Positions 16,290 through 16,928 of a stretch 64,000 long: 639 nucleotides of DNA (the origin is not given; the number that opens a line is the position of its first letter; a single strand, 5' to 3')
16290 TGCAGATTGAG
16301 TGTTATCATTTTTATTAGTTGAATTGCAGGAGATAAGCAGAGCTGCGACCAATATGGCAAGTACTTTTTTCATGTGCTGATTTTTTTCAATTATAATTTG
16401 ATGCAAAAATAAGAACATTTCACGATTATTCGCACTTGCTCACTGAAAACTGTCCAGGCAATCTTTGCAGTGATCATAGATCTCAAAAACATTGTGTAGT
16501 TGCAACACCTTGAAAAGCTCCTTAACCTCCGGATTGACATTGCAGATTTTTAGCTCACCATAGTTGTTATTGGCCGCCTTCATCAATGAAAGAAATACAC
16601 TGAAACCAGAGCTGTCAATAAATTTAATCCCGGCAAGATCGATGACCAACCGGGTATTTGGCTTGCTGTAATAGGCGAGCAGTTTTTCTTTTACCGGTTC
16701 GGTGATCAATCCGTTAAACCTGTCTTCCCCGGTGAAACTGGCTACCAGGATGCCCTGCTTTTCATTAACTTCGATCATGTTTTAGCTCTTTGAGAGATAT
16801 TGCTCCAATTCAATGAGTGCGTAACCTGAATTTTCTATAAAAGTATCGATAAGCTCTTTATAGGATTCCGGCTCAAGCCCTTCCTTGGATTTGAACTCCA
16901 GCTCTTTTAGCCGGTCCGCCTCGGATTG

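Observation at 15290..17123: Translationally coupled Hpt-STAS pair heading a co-directional run with a lipoprotein and a PepSY_TM protein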

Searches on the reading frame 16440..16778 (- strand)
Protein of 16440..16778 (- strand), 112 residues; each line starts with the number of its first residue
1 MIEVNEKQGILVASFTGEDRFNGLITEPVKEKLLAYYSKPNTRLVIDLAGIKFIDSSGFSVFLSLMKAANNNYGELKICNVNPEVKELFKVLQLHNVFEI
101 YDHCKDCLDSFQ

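Call 3: search_protein_families(library=pfam, proteins=[window:16440-16778:-], max_evalue=0.01)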
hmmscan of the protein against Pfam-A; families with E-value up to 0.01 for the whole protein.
window:16440-16778:- (112 aa): 2 families
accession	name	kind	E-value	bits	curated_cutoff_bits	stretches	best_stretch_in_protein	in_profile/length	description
PF01740.26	STAS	-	2.7e-17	62.9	22.6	1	2-106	2-105/106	STAS domain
PF13466.11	STAS_2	-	1.2e-09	38.7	29.2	1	29-94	15-79/80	STAS domain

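Call 4: search_protein_families(library=ncbifam, proteins=[window:16440-16778:-], max_evalue=0.01)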
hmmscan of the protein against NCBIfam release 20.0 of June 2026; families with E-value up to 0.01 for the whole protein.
window:16440-16778:- (112 aa): 6 families
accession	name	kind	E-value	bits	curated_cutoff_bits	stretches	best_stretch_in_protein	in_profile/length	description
TIGR00377.1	ant_ant_sig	superfamily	1.4e-17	63.5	53.45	1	2-103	5-105/108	anti-sigma factor antagonist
TIGR02886.1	spore_II_AA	equivalog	4.4e-13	49.2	114.75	1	2-104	1-102/106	anti-sigma F factor antagonist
NF033618.0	mlaB_1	equivalog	0.00029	21.2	90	1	45-96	39-90/94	lipid asymmetry maintenance protein MlaB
NF047705.1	slr1659_superfam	superfamily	0.00098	19.4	100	1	15-70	21-77/111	slr1659 superfamily regulator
TIGR00815.1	sulP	subfamily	0.0016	17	380.45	1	39-96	493-551/565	sulfate permease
NF045506.1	antisigant_RssC_Pseudo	equivalog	0.002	17.9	250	1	2-109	6-113/159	anti-sigma factor antagonist RssC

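Call 18: find_homologous_proteins(query=window:16440-16778:-, max_evalue=0.001)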
Query window:16440-16778:- (112 aa): 129 proteins with E <= 0.001 among 133 candidates; the best 120 are listed.
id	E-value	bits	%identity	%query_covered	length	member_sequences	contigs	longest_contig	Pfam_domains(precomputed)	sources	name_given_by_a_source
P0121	2.6e-65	235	96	100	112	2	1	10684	PF01740.27,PF13466.13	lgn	-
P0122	5.1e-58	212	89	99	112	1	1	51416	PF01740.27,PF13466.13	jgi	-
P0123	1.4e-54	201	83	99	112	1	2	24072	PF01740.27,PF13466.13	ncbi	ncbi:MAG: STAS domain-containing protein [Bacteroidales bacterium]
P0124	2.3e-54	200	81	100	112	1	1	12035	PF01740.27,PF13466.13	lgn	-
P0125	3.4e-54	199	82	100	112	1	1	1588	PF01740.27,PF13466.13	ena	-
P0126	1.1e-52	194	80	100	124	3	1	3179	PF01740.27,PF13466.13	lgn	-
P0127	1.1e-52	194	79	100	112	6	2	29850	PF01740.27,PF13466.13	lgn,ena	-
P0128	1.5e-52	194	80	100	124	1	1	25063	PF01740.27,PF13466.13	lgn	-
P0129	2.5e-52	193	79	100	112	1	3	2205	PF01740.27,PF13466.13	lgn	-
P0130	5.9e-52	192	79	100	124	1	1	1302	PF01740.27,PF13466.13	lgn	-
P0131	7.9e-52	192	78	99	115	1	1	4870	PF01740.27,PF13466.13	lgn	-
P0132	1.1e-51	191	79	100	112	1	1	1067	PF01740.27,PF13466.13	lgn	-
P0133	1.2e-51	191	79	100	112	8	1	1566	PF01740.27,PF13466.13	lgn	-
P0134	4.4e-51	189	79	100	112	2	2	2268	PF01740.27,PF13466.13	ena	-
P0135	1.0e-50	188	79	100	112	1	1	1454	PF01740.27,PF13466.13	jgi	jgi:anti-sigma B factor antagonist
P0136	1.5e-50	188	77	99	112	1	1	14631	PF01740.27,PF13466.13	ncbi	-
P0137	3.7e-50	186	77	99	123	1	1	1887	PF01740.27,PF13466.13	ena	-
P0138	6.0e-50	186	73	100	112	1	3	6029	PF01740.27,PF13466.13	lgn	-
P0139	7.1e-50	185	76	99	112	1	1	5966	PF01740.27,PF13466.13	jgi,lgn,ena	-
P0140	1.2e-49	185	75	100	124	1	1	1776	PF01740.27,PF13466.13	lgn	-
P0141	1.5e-48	181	73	100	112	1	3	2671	PF01740.27,PF13466.13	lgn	-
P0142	2.8e-48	180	75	100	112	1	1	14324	PF01740.27,PF13466.13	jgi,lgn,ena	-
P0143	3.8e-48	180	71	100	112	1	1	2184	PF01740.27,PF13466.13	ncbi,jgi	jgi:anti-sigma B factor antagonist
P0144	1.1e-47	178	71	100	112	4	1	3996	PF01740.27,PF13466.13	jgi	-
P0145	2.9e-47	177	69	99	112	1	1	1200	PF01740.27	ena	-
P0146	7.2e-47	176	71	99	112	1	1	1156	PF01740.27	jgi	jgi:anti-sigma B factor antagonist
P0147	7.5e-47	176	69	99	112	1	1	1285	PF01740.27,PF13466.13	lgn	-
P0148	1.3e-45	172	68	99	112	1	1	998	PF01740.27,PF13466.13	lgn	-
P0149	1.6e-45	171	70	99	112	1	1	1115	PF01740.27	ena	-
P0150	2.2e-45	171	69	100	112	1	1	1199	PF01740.27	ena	-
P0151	5.8e-45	170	70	100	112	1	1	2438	PF01740.27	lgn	-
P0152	7.8e-45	169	68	99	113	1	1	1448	PF01740.27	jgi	jgi:anti-anti-sigma factor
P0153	1.0e-44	169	71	100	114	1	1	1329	PF01740.27,PF13466.13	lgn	-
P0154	1.6e-44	168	71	98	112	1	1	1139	PF01740.27,PF13466.13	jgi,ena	-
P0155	1.8e-44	168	70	99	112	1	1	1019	PF01740.27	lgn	-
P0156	1.9e-44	168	69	99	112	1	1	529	PF01740.27,PF13466.13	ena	-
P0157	3.9e-44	167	69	99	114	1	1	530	PF01740.27,PF13466.13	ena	-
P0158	4.1e-44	167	67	99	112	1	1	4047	PF01740.27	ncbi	-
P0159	4.9e-44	167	70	100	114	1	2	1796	PF01740.27,PF13466.13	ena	-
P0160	5.3e-44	167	68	99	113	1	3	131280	PF01740.27,PF13466.13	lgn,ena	-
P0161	5.6e-44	166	70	100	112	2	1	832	PF01740.27,PF13466.13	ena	-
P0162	9.8e-44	166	68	100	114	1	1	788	PF01740.27,PF13466.13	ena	-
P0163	2.9e-43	164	67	99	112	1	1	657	PF01740.27,PF13466.13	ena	-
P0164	3.0e-43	164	69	100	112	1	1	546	PF01740.27,PF13466.13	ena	-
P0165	5.5e-43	163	68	99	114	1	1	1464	PF01740.27,PF13466.13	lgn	-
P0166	7.8e-43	163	68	99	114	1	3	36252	PF01740.27,PF13466.13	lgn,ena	-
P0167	1.5e-42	162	68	100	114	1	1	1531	PF01740.27,PF13466.13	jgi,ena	jgi:anti-sigma B factor antagonist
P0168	1.6e-42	162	66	99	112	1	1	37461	PF01740.27,PF13466.13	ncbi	ncbi:STAS domain-containing protein [Bacteroidota bacterium]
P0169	2.1e-42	161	69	96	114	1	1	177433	PF01740.27,PF13466.13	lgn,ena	-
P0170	2.5e-42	161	68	99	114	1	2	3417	PF01740.27,PF13466.13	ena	-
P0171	4.2e-42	160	64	100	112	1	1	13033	PF01740.27,PF13466.13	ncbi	-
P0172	4.3e-42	160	66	100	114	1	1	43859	PF01740.27,PF13466.13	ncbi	-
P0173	4.4e-42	160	64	99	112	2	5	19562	PF01740.27,PF13466.13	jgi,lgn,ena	-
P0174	8.1e-42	160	67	99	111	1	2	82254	PF01740.27,PF13466.13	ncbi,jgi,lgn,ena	-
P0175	8.9e-42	159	67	99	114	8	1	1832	PF01740.27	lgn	-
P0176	1.3e-41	159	66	99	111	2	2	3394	PF01740.27,PF13466.13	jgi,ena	-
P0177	3.2e-41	158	65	99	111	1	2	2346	PF01740.27,PF13466.13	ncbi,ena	-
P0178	3.3e-41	158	65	99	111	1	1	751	PF01740.27,PF13466.13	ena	-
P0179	4.2e-41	157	67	100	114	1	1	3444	PF01740.27,PF13466.13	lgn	-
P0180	5.3e-41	157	66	99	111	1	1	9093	PF01740.27,PF13466.13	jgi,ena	jgi:anti-sigma B factor antagonist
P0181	6.7e-41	157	68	99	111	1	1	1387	PF01740.27,PF13466.13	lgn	-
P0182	6.9e-41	157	71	92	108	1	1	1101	PF01740.27,PF13466.13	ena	-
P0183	9.3e-41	156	66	99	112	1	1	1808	PF01740.27,PF13466.13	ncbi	-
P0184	1.4e-40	156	65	99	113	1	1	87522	PF01740.27,PF13466.13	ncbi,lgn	-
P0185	1.5e-40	155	64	99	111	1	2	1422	PF01740.27,PF13466.13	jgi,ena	-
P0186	3.2e-40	154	65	100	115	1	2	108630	PF01740.27,PF13466.13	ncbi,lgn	ncbi:MAG: STAS domain-containing protein [Bacteroidales bacterium]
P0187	3.5e-40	154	66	99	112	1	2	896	PF01740.27,PF13466.13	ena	-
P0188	3.6e-40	154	64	100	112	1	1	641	PF01740.27,PF13466.13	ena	-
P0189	5.4e-40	154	65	99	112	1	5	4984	PF01740.27,PF13466.13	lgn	-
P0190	8.3e-40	153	66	99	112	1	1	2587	PF01740.27,PF13466.13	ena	-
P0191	1.1e-39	153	68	99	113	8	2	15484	PF01740.27,PF13466.13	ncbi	-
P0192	1.2e-39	153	63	99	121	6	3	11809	PF01740.27,PF13466.13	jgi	jgi:anti-sigma B factor antagonist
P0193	1.3e-39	152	60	100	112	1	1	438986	PF01740.27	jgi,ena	jgi:anti-sigma B factor antagonist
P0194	2.1e-39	152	65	100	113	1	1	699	PF01740.27,PF13466.13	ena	-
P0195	2.6e-39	151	64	99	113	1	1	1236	PF01740.27,PF13466.13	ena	-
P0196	4.3e-39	151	63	100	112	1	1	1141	PF01740.27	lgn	-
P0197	4.9e-39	151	65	98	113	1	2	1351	PF01740.27,PF13466.13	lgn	-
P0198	4.9e-39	151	63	99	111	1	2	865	PF01740.27,PF13466.13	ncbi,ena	-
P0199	6.0e-39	150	63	100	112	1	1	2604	PF01740.27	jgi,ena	-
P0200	6.5e-39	150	63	99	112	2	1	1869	PF01740.27,PF13466.13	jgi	-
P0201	7.7e-39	150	63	100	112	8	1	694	PF01740.27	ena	-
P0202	8.1e-39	150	61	99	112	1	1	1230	PF01740.27,PF13466.13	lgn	-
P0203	1.1e-38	149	61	99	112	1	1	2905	PF01740.27,PF13466.13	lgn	-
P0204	1.1e-38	149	61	99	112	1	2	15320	PF01740.27,PF13466.13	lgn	-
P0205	1.3e-38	149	63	100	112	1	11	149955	PF01740.27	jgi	jgi:anti-sigma B factor antagonist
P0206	1.7e-38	149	64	99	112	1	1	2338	PF01740.27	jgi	jgi:anti-sigma B factor antagonist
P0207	2.6e-38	148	63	100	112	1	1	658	PF01740.27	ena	-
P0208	6.2e-38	147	62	100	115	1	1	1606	PF01740.27,PF13466.13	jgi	jgi:anti-sigma B factor antagonist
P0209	1.0e-37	146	64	99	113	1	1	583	PF01740.27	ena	-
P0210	1.4e-37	146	63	100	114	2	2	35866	PF01740.27,PF13466.13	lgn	-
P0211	1.7e-37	146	62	100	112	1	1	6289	PF01740.27,PF13466.13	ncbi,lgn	-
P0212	1.9e-37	145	63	99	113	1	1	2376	PF01740.27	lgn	-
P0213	2.2e-37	145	62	99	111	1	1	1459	PF01740.27,PF13466.13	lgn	-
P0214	3.0e-37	145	61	99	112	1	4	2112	PF01740.27,PF13466.13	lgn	-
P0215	3.6e-37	145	61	99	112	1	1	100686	PF01740.27,PF13466.13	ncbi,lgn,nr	ncbi:MAG: STAS domain-containing protein [Bacteroidales bacterium]|nr:STAS domain-containing protein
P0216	3.8e-37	145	61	100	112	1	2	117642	PF01740.27,PF13466.13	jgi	jgi:anti-sigma B factor antagonist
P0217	4.1e-37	144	62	99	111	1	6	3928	PF01740.27,PF13466.13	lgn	-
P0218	5.7e-37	144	61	99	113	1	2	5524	PF01740.27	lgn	-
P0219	5.9e-37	144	58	100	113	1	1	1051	PF01740.27,PF13466.13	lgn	-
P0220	7.0e-37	144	60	99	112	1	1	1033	PF01740.27,PF13466.13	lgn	-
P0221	7.8e-37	143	59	100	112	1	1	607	PF01740.27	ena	-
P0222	1.0e-36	143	57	99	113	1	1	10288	PF01740.27,PF13466.13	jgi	-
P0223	1.2e-36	143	59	99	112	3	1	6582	PF01740.27,PF13466.13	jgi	jgi:anti-sigma B factor antagonist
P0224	1.5e-36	143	62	99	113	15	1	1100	PF01740.27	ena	-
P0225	1.7e-36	142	55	100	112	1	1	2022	PF01740.27,PF13466.13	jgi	-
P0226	1.7e-36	142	60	99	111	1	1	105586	PF01740.27,PF13466.13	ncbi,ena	-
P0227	2.1e-36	142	59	99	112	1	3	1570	PF01740.27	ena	-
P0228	2.2e-36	142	75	79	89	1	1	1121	PF01740.27,PF13466.13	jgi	jgi:anti-sigma B factor antagonist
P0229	2.9e-36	142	60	99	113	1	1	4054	PF01740.27,PF13466.13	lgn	-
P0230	3.8e-36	141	59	100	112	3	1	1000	PF01740.27,PF13466.13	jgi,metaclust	metaclust:\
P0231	4.4e-36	141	59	99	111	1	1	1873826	PF01740.27,PF13466.13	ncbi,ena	-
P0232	1.4e-35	139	60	99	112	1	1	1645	PF01740.27,PF13466.13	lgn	-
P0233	5.6e-35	138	59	99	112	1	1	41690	PF01740.27,PF13466.13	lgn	-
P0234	6.1e-35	137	60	99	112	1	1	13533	PF01740.27,PF13466.13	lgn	-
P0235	7.0e-35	137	61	99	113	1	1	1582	PF01740.27,PF13466.13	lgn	-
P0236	9.5e-35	137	59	99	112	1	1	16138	PF01740.27,PF13466.13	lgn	-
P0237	2.6e-34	135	60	100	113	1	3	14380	PF01740.27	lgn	-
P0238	3.3e-34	135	58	99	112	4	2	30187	PF01740.27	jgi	jgi:anti-sigma B factor antagonist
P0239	6.1e-34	134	58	99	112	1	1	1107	PF01740.27,PF13466.13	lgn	-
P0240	2.4e-33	132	57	99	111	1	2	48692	PF01740.27,PF13466.13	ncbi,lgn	-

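Call 25: search_solved_structures(query=window:16440-16778:-, max_evalue=0.01, show_alignments=2)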
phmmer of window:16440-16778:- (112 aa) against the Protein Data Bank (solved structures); distinct sequences matched with E-value up to 0.01: 8.
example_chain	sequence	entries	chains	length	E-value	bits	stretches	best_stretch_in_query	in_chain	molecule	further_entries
1auz_A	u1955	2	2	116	2.8e-09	40.3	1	2-98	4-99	SPOIIAA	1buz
1th8_B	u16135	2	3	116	3.7e-08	36.7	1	2-99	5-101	Anti-sigma F factor antagonist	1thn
1tid_B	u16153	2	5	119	1.1e-07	35.2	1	2-99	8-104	Anti-sigma F factor antagonist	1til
1sbo_A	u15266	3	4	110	6.7e-06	29.4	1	26-105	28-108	Putative anti-sigma factor antagonist TM1442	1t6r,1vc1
6m36_B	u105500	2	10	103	0.00014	25.2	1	25-100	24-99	Anti-sigma-B factor antagonist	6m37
4hyl_A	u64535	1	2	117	0.00014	25.2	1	41-99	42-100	Stage II sporulation protein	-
3t6o_A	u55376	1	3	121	0.0031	20.9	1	20-105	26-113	Sulfate transporter/antisigma-factor antagonist STAS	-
2ka5_A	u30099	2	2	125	0.0039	20.6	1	37-109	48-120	Putative anti-sigma factor antagonist TM_1081 | Putative anti-sigma factor antagonist TM1081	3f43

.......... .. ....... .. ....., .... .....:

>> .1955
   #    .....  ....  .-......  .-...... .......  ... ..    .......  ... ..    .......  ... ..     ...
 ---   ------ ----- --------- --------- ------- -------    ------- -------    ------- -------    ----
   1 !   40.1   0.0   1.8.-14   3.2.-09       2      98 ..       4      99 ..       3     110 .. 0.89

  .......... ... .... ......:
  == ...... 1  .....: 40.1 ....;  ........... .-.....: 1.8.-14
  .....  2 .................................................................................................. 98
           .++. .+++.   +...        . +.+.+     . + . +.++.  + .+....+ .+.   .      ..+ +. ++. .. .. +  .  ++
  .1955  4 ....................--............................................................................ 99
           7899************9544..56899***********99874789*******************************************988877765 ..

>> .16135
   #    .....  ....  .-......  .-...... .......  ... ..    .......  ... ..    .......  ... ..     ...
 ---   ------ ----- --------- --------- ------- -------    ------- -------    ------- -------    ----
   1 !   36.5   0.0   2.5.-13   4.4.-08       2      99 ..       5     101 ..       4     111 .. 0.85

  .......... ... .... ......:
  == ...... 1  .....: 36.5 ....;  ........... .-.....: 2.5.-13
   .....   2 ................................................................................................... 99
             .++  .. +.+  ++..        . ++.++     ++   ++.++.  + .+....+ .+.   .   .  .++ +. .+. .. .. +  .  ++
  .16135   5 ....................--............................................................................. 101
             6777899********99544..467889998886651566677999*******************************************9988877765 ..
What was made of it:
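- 16440..16778 (-): Single-domain STAS protein of the anti-sigma-antagonist class, 112 aa, putative phospho-Ser56 in FIDSSGF. The best solved relatives are SpoIIAA (1auz, 1th8), with DSSG aligned (call 25).
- On Anti-sigma-factor antagonist STAS (SpoIIAA/RsbV/HsbA class; TIGR00377, PF01740): D55-S56-S57-G58 aligns with the DSSG of SpoIIAA (call 25).
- Closest known: Classical partner switches: SpoIIAA/SpoIIAB/SpoIIE and RsbV/RsbW/RsbU of Bacillus. Same: The STAS protein passes the anti-sigma-antagonist models, and its best solved relatives are SpoIIAA proteins with the phospho-serine aligned (calls 4, 25).
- Checked: Ser56 aligns with the DSSG serine of SpoIIAA (call 25).
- The STAS aligns best with SpoIIAA, with the phospho-serine in register (call 25).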

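Call 75: find_encoding_contigs(protein=P0240, flank=6000, max_places=2)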
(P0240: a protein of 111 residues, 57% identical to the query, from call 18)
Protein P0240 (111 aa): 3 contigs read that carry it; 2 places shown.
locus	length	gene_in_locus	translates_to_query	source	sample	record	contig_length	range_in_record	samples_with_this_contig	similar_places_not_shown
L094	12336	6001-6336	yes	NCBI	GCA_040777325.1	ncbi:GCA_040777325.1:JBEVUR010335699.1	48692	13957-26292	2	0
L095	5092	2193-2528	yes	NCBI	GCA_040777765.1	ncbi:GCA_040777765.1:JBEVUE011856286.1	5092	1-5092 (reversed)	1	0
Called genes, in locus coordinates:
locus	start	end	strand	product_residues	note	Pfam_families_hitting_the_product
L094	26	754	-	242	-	PF04029:2-ph_phosp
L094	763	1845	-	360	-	PF01571:GCV_T, PF08669:GCV_T_C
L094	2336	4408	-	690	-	PF13181:TPR_8 (faint), PF13432:TPR_16 (faint), PF14559:TPR_19 (faint), PF21033:RMD1-3 (weak), PF07676:PD40 (faint), PF00691:OmpA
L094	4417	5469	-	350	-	-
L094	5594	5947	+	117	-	PF01627:Hpt (faint)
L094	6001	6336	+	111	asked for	PF01740:STAS, PF13466:STAS_2 (weak)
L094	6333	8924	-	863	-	PF02861:Clp_N, PF13191:AAA_16 (weak), PF23569:NBD_SMAX1, PF00004:AAA, PF17871:AAA_lid_9, PF07724:AAA_2, PF07728:AAA_5, PF10431:ClpB_D2-small, +8 more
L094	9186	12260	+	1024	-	PF00005:ABC_tran, PF19055:ABC2_membrane_7 (faint), PF01061:ABC2_membrane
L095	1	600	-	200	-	?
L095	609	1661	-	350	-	-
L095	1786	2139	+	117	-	PF01627:Hpt (faint)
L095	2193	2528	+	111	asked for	PF01740:STAS, PF13466:STAS_2 (weak)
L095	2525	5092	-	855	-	?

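Call 76: find_encoding_contigs(protein=P0231, flank=10000, max_places=2)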
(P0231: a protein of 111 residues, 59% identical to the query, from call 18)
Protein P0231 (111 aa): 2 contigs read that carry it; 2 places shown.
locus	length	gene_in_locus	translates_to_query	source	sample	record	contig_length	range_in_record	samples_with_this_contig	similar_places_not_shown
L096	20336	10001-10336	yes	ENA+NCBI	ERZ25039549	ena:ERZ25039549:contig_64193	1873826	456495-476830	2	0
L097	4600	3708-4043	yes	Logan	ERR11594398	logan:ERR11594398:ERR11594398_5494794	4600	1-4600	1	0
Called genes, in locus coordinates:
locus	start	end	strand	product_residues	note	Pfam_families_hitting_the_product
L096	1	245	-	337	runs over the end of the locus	PF00356:LacI, PF00532:Peripla_BP_1, PF13407:Peripla_BP_4, PF13377:Peripla_BP_3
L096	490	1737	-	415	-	PF06245:DUF1015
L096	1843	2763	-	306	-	PF00389:2-Hacid_dh, PF02826:2-Hacid_dh_C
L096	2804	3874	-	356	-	PF00266:Aminotran_5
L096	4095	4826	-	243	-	PF04029:2-ph_phosp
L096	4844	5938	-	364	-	PF01571:GCV_T, PF08669:GCV_T_C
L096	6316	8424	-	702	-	PF00515:TPR_1 (faint), PF07719:TPR_2 (faint), PF07676:PD40 (faint), PF00691:OmpA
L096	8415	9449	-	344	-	PF00515:TPR_1 (faint), PF07719:TPR_2 (faint), PF13174:TPR_6 (faint), PF13181:TPR_8 (faint), PF13428:TPR_14 (faint), PF14559:TPR_19 (faint), PF24575:TPR_Slam (faint), PF25062:ARM_TT21_N (faint), +5 more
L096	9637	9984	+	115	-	PF01627:Hpt (weak)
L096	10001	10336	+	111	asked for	PF01740:STAS, PF13466:STAS_2 (weak)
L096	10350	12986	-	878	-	PF02861:Clp_N, PF13191:AAA_16 (weak), PF23569:NBD_SMAX1 (weak), PF00004:AAA, PF17871:AAA_lid_9, PF07724:AAA_2, PF07728:AAA_5, PF10431:ClpB_D2-small, +6 more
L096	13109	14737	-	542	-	PF17389:Bac_rhamnosid6H (weak), PF22422:MGH1-like_GH, PF01204:Trehalase, PF03200:Glyco_hydro_63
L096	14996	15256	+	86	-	-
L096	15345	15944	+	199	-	PF00005:ABC_tran (weak)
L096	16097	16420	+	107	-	PF00005:ABC_tran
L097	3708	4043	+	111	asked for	PF01740:STAS, PF13466:STAS_2 (weak)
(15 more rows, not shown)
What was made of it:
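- It is also kept in STAS-first look-ups, where it is bounded by a divergent TPR gene and a convergent clpB (calls 75, 76).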
